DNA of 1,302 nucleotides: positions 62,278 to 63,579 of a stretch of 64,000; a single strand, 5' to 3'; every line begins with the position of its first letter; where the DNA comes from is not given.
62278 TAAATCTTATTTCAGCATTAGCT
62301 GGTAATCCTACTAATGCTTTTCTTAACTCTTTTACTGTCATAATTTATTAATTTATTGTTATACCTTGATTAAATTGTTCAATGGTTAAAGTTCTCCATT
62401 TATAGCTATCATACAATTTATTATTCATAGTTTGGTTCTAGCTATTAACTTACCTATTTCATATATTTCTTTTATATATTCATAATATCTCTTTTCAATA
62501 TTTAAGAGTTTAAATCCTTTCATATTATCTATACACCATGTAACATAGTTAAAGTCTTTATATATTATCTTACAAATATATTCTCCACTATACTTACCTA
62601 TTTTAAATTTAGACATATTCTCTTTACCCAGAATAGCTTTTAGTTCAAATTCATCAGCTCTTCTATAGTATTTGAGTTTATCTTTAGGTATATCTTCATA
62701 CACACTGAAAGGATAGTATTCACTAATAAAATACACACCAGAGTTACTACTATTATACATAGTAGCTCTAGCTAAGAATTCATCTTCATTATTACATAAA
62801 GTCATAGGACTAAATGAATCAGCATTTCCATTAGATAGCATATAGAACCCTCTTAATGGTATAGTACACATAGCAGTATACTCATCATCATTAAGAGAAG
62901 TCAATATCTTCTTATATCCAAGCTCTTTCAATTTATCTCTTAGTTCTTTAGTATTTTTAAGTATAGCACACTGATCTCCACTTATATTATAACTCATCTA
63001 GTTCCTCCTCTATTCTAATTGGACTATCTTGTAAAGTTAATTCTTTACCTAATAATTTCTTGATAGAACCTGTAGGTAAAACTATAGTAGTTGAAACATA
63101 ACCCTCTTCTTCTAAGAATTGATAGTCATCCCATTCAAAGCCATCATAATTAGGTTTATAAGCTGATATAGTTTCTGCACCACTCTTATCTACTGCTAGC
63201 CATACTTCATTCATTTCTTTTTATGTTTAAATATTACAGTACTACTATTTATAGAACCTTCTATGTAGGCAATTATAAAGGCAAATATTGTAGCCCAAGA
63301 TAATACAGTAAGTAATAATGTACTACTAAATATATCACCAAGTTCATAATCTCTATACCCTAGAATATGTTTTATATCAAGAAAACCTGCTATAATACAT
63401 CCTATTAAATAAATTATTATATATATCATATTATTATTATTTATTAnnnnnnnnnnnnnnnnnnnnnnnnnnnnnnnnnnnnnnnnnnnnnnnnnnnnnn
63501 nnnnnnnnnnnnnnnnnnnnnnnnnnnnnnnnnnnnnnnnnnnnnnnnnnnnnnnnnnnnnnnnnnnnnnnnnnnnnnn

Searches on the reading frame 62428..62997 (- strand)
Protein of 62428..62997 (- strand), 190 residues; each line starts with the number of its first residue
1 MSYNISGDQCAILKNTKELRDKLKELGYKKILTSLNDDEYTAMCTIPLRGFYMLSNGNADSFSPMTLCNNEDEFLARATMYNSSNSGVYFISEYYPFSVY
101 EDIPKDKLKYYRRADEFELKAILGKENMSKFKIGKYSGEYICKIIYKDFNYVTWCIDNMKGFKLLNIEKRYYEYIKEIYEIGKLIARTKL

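Call 16: find_encoding_contigs(protein=window:62428-62997:-, flank=10000, max_places=6)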
Protein window:62428-62997:- (190 aa): no gene with exactly this product is on record in the collection.

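Call 51: search_protein_families(library=pfam, proteins=[window:62428-62997:-], max_evalue=0.01)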
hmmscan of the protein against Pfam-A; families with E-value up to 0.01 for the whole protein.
window:62428-62997:- (190 aa): 0 families

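Call 57: find_related_loci(query=window:62428-62997:-, collection=viral_contigs, flank=10000)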
Query window:62428-62997:- (190 aa) in viral_contigs; peptide patterns used: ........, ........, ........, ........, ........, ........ (x = any residue, [..] = any of these).
4 stretches matched a pattern, but none encodes a relative of the query by tblastn (E <= 1e-3).

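Call 58: find_homologous_proteins(query=window:62428-62997:-, max_evalue=0.00001)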
Query window:62428-62997:- (190 aa): 2 proteins with E <= 0.00001 among 125 candidates.
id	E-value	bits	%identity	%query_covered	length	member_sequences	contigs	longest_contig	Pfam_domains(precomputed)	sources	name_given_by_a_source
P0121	1.3e-117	408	96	100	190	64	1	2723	-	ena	-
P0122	2.8e-40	156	49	87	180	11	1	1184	-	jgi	jgi:hypothetical protein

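Call 59: list_cluster_members(proteins=[P0121])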
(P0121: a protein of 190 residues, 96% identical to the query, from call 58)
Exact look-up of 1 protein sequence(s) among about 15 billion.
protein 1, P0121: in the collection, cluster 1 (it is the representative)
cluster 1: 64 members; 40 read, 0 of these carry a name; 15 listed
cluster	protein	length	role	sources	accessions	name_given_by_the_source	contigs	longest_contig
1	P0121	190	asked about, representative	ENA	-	-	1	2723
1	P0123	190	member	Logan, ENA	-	-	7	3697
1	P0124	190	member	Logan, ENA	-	-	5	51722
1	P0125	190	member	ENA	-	-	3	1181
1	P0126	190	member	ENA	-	-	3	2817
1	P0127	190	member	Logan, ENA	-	-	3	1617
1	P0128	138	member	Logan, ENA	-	-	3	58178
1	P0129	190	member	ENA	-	-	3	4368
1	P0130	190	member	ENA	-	-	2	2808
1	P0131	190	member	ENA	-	-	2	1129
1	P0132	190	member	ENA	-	-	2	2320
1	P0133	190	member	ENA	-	-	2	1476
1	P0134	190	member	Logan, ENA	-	-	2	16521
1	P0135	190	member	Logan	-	-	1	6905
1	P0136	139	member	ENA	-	-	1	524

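Call 60: find_encoding_contigs(protein=P0124, flank=10000, max_places=5)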
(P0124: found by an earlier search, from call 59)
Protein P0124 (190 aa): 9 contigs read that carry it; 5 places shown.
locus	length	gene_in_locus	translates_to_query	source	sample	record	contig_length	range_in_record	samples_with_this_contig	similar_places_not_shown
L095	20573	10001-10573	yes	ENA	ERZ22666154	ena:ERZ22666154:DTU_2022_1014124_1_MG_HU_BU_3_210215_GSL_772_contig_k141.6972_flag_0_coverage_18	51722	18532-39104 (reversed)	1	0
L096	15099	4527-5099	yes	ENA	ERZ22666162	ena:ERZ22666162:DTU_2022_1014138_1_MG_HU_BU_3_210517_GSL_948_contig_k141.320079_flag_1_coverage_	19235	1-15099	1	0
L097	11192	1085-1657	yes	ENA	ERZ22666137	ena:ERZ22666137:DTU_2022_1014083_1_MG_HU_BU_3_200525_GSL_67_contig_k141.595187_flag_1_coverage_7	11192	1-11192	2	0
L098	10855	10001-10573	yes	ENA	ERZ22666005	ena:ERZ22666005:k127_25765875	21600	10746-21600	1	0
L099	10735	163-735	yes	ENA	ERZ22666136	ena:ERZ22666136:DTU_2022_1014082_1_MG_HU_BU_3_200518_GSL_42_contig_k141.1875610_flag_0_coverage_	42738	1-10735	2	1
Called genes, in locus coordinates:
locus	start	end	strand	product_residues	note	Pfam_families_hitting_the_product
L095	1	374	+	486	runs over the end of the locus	PF00004:AAA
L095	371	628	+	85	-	-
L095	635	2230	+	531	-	PF11443:DUF2828 (faint), PF25043:DUF7788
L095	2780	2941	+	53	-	-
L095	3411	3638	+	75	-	-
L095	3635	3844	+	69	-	-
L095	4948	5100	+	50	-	-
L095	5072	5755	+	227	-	-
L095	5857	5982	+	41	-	-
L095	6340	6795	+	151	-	-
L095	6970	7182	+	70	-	-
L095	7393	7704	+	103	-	-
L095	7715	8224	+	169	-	-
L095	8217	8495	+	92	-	-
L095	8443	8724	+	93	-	-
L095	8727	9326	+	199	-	-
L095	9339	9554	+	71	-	PF25708:Phage_T7_Gp5_9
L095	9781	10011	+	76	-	-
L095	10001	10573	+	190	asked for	-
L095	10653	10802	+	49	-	-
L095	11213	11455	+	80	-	-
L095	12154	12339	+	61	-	-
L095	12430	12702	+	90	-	-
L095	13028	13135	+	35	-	-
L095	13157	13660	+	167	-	PF01832:Glucosaminidase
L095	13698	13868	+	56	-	-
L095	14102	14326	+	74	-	-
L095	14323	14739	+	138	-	PF00075:RNase_H, PF13456:RVT_3 (weak)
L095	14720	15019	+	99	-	-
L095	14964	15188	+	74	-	-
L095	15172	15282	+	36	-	-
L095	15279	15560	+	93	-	-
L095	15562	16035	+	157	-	-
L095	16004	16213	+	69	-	-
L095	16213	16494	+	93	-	-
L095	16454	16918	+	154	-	-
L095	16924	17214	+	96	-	-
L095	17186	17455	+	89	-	-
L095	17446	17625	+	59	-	-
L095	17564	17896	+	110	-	-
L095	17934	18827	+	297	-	-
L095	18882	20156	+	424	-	PF00270:DEAD (faint), PF04851:ResIII, PF00271:Helicase_C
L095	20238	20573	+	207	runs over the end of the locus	-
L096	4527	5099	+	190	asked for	-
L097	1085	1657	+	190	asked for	-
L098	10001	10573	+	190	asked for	-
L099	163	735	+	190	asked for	-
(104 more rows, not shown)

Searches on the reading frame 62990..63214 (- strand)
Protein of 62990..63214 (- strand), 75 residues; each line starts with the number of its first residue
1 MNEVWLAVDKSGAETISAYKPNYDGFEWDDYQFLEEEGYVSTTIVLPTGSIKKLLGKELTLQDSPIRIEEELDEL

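Call 28: find_encoding_contigs(protein=window:62990-63214:-, flank=10000, max_places=6)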
Protein window:62990-63214:- (75 aa): 12 contigs read that carry it; 6 places shown.
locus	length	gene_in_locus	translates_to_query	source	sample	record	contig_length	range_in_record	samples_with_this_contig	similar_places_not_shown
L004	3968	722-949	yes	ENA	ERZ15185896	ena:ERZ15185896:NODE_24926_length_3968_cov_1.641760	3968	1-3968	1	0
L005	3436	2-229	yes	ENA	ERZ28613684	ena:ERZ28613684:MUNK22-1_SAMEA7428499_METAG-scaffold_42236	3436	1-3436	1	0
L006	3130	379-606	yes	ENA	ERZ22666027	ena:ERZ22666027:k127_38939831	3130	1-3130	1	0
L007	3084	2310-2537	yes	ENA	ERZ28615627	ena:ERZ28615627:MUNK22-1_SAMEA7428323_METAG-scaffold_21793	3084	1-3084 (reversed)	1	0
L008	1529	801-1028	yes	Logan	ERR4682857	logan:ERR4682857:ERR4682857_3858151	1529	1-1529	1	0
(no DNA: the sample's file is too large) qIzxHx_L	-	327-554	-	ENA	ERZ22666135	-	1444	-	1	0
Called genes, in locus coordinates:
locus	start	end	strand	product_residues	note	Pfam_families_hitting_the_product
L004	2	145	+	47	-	?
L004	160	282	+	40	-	-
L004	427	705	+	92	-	-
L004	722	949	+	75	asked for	-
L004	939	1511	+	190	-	-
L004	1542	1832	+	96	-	-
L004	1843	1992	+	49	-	-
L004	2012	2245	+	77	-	-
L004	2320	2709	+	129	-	-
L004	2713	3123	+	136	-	-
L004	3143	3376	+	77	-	-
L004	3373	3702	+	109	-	PF00583:Acetyltransf_1, PF13508:Acetyltransf_7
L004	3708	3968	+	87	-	?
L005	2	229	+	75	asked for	?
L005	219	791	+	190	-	-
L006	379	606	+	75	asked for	-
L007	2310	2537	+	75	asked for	-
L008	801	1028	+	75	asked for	-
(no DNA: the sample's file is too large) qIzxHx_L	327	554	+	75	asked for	-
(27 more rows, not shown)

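Call 42: find_encoding_contigs(protein=window:62990-63214:-, flank=10000, max_places=10)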
Protein window:62990-63214:- (75 aa): 12 contigs read that carry it; 10 places shown.
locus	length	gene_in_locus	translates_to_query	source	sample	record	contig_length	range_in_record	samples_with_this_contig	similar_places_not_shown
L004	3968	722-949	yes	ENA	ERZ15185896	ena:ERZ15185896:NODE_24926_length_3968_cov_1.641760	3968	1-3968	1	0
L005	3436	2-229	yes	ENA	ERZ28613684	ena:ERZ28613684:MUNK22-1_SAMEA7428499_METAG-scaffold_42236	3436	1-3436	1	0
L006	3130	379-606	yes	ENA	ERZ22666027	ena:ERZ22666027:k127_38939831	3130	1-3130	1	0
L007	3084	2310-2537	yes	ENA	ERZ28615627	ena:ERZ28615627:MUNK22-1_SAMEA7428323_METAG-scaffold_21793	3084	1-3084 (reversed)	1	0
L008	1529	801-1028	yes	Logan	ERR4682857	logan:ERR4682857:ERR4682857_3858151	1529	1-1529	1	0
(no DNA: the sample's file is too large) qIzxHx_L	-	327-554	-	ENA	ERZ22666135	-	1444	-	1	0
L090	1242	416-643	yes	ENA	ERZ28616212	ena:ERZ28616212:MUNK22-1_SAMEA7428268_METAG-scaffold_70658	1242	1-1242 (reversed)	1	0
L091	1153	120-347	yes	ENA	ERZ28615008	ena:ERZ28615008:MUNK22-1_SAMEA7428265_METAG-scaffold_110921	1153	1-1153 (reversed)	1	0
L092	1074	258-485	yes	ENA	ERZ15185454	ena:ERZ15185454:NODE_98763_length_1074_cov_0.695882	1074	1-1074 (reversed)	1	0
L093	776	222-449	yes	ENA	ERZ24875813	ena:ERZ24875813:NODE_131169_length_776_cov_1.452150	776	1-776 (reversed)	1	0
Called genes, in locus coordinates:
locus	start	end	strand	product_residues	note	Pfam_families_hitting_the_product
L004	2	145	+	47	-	?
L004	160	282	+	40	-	-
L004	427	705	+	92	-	-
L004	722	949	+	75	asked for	-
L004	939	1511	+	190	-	-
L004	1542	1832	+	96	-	-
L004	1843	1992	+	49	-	-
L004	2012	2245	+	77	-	-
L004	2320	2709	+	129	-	-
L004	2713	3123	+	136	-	-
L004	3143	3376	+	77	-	-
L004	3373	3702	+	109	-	PF00583:Acetyltransf_1, PF13508:Acetyltransf_7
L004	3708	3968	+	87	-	?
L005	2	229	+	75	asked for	?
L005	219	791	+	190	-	-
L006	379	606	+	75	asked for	-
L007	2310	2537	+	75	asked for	-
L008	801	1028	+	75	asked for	-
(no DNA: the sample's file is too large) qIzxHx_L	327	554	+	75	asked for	-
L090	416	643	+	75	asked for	-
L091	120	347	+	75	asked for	-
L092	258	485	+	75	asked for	-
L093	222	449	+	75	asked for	-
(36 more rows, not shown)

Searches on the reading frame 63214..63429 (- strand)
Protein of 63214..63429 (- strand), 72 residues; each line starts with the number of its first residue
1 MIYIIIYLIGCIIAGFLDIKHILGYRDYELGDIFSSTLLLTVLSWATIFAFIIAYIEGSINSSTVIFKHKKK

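Call 37: find_encoding_contigs(protein=window:63214-63429:-, flank=10000, max_places=10)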
Protein window:63214-63429:- (72 aa): no gene with exactly this product is on record in the collection.
